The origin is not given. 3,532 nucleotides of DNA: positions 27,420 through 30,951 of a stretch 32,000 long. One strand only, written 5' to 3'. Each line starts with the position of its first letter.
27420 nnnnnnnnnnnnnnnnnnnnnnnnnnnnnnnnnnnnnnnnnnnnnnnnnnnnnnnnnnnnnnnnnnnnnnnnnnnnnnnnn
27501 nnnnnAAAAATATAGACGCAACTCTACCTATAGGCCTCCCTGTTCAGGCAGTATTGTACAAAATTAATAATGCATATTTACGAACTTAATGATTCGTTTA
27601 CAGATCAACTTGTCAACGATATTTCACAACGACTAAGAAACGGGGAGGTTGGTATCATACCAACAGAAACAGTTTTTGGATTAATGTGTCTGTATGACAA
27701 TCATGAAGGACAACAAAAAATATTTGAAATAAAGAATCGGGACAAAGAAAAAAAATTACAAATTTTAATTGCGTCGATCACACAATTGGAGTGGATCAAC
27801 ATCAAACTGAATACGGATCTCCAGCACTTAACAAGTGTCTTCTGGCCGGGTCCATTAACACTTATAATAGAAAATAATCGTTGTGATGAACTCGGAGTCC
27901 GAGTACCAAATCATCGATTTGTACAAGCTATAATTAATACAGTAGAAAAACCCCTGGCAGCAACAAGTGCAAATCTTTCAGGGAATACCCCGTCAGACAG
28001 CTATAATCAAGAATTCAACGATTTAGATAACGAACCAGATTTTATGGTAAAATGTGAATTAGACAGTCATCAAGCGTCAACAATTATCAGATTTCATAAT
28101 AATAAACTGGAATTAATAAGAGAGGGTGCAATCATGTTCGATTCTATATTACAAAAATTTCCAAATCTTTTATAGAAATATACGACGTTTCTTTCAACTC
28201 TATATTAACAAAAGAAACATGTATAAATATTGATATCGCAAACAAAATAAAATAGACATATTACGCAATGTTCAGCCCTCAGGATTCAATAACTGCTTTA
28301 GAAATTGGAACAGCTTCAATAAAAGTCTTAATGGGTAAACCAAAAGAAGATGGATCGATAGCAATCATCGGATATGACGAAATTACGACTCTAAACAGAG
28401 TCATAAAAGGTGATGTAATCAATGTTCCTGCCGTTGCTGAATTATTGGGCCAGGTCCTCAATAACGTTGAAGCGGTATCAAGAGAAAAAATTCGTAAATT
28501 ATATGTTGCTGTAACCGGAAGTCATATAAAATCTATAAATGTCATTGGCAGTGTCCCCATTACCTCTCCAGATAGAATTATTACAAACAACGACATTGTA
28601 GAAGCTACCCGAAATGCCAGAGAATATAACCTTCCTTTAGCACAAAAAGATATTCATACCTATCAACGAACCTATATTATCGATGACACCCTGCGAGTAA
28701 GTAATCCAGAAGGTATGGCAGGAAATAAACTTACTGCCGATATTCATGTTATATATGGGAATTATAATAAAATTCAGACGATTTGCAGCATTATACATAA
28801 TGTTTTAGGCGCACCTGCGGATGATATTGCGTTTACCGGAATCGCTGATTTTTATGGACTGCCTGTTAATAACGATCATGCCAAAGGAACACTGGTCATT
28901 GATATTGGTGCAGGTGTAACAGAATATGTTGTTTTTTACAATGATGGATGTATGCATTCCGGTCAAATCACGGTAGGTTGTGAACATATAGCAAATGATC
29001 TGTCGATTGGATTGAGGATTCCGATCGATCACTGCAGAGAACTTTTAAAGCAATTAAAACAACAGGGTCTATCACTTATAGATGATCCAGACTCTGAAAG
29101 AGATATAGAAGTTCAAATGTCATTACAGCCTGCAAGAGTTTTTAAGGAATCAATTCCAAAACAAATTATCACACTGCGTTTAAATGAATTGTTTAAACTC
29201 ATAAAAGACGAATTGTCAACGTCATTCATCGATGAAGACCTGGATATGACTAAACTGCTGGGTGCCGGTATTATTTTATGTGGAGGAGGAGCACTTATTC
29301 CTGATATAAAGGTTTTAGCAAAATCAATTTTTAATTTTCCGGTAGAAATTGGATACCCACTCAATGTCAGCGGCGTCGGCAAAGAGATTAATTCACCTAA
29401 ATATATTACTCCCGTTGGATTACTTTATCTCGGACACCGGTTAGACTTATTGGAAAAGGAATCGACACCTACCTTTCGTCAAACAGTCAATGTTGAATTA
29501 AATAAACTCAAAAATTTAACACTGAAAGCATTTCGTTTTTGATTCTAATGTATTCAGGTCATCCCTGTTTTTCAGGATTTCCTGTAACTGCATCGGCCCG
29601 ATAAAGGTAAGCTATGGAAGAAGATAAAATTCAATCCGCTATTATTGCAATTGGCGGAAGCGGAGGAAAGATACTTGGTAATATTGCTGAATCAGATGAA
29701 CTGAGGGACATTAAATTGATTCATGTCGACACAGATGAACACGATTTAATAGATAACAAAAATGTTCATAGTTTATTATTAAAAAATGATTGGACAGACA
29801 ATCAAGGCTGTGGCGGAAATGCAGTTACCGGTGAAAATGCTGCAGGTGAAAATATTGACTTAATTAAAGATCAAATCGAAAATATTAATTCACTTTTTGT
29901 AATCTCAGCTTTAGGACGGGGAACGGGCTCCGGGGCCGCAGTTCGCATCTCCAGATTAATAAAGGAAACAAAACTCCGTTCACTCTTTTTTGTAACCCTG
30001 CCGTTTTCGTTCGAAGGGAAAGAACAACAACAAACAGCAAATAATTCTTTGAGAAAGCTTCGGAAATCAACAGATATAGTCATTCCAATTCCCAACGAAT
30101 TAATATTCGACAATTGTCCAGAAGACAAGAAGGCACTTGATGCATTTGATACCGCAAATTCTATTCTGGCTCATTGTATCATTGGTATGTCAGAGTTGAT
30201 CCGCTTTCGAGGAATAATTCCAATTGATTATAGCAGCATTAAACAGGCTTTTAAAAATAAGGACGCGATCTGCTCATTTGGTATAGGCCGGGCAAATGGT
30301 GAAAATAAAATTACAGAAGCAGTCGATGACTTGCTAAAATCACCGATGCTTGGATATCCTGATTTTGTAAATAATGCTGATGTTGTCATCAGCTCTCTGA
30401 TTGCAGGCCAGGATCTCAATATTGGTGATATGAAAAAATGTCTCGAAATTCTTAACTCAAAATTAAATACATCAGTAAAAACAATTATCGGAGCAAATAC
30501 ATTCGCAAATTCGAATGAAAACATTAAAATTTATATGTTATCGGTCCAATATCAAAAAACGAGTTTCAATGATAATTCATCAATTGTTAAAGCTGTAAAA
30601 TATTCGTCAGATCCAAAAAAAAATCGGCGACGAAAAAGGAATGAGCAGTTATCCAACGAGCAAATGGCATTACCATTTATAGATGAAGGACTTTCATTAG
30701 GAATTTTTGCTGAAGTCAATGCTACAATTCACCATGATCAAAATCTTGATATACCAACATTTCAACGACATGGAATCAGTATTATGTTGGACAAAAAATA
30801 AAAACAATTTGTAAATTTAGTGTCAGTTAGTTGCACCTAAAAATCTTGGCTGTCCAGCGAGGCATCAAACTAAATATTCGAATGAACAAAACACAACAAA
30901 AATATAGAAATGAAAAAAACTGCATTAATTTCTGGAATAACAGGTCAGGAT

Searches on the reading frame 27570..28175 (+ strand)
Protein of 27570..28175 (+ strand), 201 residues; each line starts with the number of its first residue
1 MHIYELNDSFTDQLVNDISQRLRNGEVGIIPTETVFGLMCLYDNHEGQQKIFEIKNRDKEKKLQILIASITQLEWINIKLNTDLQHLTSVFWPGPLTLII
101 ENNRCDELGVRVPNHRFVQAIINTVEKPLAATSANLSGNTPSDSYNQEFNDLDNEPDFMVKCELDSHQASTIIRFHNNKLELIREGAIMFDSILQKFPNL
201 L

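Call 78: search_protein_families(library=pfam, proteins=[window:27570-28175:+], max_evalue=0.001)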
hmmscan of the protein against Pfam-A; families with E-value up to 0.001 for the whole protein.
window:27570-28175:+ (201 aa): 1 family
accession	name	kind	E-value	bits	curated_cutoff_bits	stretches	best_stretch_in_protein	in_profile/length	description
PF01300.24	Sua5_yciO_yrdC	-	1.3e-41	142.4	25.1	1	21-186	2-178/178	Telomere recombination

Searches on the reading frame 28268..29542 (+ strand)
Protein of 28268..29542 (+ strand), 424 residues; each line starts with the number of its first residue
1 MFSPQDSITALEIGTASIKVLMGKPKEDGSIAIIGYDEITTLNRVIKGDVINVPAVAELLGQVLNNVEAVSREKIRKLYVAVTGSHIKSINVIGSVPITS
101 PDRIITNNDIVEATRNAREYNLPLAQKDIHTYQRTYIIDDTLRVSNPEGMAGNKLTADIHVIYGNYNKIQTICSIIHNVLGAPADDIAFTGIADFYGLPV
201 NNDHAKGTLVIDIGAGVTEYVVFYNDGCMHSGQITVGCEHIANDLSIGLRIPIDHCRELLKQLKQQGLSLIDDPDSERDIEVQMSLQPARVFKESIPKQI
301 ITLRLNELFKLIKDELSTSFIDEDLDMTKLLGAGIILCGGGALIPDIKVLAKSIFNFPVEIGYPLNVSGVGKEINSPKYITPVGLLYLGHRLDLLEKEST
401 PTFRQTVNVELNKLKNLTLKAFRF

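Call 78: search_protein_families(library=pfam, proteins=[window:28268-29542:+], max_evalue=0.001)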
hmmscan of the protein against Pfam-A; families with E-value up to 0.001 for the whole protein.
window:28268-29542:+ (424 aa): 3 families
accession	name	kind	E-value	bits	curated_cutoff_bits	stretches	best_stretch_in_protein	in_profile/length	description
PF14450.12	FtsA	-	3.9e-19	69.7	31.8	1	210-384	2-127/127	Cell division protein FtsA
PF02491.25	SHS2_FTSA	-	6e-17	62.2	25.4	1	84-162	1-78/79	SHS2 domain inserted in FTSA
PF06723.19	MreB_Mbl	-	5.2e-08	32.5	27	1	197-362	138-304/327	MreB/Mbl protein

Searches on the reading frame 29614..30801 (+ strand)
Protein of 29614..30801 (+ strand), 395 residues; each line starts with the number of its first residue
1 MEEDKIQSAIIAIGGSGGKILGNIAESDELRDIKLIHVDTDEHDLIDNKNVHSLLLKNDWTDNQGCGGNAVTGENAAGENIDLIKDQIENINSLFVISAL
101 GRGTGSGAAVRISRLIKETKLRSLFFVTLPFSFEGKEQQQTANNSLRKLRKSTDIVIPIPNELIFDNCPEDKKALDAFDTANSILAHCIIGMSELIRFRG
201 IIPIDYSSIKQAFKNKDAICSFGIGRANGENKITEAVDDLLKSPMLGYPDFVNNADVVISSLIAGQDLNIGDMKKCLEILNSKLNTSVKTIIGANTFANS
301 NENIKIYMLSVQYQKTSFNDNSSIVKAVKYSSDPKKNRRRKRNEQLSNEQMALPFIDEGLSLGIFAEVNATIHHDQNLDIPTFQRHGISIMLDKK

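Call 78: search_protein_families(library=pfam, proteins=[window:29614-30801:+], max_evalue=0.001)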
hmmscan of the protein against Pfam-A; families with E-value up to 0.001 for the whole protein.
window:29614-30801:+ (395 aa): 2 families
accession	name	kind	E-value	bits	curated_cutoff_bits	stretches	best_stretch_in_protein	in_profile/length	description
PF00091.31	Tubulin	-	2e-28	100.4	33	1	10-168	4-189/190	Tubulin/FtsZ family, GTPase domain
PF12327.13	FtsZ_C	-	4.4e-09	37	27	1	222-308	5-89/95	FtsZ family, C-terminal domain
